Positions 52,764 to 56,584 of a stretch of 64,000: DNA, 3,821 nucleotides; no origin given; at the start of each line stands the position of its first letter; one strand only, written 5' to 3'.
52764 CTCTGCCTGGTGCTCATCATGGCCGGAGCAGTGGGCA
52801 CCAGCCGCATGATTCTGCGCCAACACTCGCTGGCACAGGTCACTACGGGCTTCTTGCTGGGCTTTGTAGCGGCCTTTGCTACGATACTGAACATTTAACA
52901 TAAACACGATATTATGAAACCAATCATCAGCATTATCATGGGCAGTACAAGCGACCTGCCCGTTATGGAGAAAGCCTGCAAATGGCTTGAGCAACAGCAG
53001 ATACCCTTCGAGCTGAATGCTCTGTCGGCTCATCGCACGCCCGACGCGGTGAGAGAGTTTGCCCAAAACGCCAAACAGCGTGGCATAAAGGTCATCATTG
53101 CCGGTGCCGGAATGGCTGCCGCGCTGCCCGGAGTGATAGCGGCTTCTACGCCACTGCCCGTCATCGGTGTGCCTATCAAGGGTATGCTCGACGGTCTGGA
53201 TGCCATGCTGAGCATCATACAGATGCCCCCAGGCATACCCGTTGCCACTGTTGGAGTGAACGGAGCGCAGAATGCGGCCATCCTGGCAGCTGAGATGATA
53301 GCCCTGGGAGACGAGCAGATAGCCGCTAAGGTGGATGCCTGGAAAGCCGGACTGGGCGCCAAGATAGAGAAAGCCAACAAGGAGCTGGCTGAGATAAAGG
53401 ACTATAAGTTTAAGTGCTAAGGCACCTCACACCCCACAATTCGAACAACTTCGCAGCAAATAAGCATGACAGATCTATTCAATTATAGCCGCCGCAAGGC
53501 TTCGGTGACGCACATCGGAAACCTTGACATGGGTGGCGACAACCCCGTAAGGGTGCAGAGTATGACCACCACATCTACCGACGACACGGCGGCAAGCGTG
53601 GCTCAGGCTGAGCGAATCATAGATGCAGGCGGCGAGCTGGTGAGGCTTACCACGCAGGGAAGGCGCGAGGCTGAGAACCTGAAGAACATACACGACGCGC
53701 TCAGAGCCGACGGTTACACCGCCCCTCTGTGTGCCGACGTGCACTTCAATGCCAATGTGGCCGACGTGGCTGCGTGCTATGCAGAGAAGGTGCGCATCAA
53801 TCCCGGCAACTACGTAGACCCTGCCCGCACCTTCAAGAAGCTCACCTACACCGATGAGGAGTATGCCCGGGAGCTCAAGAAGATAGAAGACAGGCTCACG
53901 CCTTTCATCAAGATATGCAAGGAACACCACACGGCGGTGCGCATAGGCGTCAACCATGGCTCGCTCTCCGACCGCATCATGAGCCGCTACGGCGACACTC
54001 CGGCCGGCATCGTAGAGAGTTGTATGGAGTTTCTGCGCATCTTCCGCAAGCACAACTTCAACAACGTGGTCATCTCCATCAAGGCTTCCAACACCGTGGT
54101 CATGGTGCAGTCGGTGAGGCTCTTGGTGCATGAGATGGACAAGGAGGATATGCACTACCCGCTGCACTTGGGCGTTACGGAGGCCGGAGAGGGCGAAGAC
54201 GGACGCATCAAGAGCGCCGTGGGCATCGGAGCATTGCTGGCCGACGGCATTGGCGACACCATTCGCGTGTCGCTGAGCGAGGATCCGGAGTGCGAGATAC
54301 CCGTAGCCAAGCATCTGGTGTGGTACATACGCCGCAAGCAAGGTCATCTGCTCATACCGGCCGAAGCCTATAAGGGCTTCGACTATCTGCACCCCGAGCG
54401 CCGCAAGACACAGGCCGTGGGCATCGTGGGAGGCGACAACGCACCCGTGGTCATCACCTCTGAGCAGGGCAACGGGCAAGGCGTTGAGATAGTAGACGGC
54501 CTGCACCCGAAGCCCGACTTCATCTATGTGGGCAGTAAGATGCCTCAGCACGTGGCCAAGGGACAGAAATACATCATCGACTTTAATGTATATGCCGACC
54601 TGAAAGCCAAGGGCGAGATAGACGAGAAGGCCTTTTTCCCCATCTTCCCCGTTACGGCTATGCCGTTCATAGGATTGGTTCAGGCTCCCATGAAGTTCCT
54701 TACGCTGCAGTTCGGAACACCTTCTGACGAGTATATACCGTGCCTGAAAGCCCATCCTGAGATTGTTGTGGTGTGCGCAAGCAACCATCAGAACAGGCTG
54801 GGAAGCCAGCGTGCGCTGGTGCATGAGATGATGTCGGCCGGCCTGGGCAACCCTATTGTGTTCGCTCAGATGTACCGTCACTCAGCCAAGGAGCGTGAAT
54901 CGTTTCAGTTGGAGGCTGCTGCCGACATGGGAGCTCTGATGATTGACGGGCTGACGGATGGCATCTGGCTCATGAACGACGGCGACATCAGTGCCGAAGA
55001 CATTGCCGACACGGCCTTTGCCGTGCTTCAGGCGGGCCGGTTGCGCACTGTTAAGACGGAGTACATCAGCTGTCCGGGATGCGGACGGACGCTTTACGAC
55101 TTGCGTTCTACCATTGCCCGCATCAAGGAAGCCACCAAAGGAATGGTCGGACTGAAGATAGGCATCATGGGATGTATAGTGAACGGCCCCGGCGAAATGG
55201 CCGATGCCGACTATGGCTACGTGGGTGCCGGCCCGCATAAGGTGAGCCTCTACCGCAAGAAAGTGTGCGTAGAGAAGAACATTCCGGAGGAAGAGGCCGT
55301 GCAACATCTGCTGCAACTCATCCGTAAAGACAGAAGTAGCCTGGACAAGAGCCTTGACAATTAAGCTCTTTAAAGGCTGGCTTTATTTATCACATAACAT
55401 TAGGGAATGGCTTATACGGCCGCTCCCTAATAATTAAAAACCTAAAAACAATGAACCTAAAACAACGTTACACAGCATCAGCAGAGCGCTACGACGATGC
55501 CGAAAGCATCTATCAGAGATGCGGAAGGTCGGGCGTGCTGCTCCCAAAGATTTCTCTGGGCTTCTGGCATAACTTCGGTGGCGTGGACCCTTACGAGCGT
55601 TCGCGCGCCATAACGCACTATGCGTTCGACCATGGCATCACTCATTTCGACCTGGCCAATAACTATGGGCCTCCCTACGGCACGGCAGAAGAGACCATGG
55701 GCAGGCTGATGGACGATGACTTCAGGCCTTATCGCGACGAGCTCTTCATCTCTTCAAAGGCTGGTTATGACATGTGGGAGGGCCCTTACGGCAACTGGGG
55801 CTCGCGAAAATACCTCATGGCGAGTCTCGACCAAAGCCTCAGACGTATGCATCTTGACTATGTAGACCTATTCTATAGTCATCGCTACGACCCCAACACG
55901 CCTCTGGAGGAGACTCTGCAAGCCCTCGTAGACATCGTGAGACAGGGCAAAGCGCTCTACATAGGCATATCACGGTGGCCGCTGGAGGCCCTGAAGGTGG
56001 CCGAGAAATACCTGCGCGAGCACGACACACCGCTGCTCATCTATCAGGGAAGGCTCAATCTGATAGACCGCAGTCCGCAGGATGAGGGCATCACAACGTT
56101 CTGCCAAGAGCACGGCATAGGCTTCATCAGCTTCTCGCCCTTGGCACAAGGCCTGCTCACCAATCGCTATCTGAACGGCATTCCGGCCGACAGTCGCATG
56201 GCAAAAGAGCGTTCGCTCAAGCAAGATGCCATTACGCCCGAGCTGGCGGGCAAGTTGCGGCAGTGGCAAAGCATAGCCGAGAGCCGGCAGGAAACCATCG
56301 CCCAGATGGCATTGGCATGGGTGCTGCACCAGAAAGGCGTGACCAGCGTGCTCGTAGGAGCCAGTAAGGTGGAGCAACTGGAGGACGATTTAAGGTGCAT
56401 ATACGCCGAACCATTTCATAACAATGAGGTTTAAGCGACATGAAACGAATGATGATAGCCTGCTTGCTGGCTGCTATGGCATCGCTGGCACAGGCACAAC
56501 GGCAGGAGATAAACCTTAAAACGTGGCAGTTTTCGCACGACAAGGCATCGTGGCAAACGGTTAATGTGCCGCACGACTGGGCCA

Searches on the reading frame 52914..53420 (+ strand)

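Call 30: search_protein_families(library=pfam, proteins=[window:52914-53420:+], max_evalue=0.00001)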
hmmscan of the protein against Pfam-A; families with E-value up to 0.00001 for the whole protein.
window:52914-53420:+ (168 aa): 1 family
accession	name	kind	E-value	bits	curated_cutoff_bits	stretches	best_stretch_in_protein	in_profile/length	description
PF00731.26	AIRC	-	7.5e-60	201.2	30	1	5-145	2-143/148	AIR carboxylase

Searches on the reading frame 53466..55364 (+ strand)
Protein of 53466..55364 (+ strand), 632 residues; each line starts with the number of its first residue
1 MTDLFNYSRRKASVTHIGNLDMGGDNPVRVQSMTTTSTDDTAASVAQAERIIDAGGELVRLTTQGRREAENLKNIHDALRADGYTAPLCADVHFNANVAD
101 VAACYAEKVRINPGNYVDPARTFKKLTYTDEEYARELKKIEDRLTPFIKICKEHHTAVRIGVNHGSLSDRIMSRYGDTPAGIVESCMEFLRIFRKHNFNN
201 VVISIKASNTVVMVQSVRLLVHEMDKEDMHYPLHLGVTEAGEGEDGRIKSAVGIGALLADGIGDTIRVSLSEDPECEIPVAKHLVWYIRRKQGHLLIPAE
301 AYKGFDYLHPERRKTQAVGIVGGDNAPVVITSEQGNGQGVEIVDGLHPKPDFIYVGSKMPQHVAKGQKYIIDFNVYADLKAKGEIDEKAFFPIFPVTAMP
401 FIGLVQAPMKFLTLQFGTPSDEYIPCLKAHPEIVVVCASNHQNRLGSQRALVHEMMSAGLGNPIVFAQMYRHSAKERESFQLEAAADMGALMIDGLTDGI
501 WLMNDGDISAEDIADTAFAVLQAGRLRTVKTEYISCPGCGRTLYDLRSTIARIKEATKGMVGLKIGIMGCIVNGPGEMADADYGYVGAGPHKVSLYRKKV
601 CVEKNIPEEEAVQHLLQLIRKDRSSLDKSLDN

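Call 30: search_protein_families(library=pfam, proteins=[window:53466-55364:+], max_evalue=0.00001)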
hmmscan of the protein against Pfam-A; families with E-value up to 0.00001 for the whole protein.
window:53466-55364:+ (632 aa): 1 family
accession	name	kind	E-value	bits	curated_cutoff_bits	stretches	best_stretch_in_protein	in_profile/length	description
PF04551.19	GcpE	-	3.4e-120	401.6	32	2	15-292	4-251/343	GcpE protein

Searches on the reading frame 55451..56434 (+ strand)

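Call 30: search_protein_families(library=pfam, proteins=[window:55451-56434:+], max_evalue=0.00001)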
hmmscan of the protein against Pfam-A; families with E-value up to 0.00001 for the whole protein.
window:55451-56434:+ (327 aa): 1 family
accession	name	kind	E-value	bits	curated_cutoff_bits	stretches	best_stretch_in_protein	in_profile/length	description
PF00248.27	Aldo_ket_red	-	6.8e-69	232.6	24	1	33-317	1-274/291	Aldo/keto reductase family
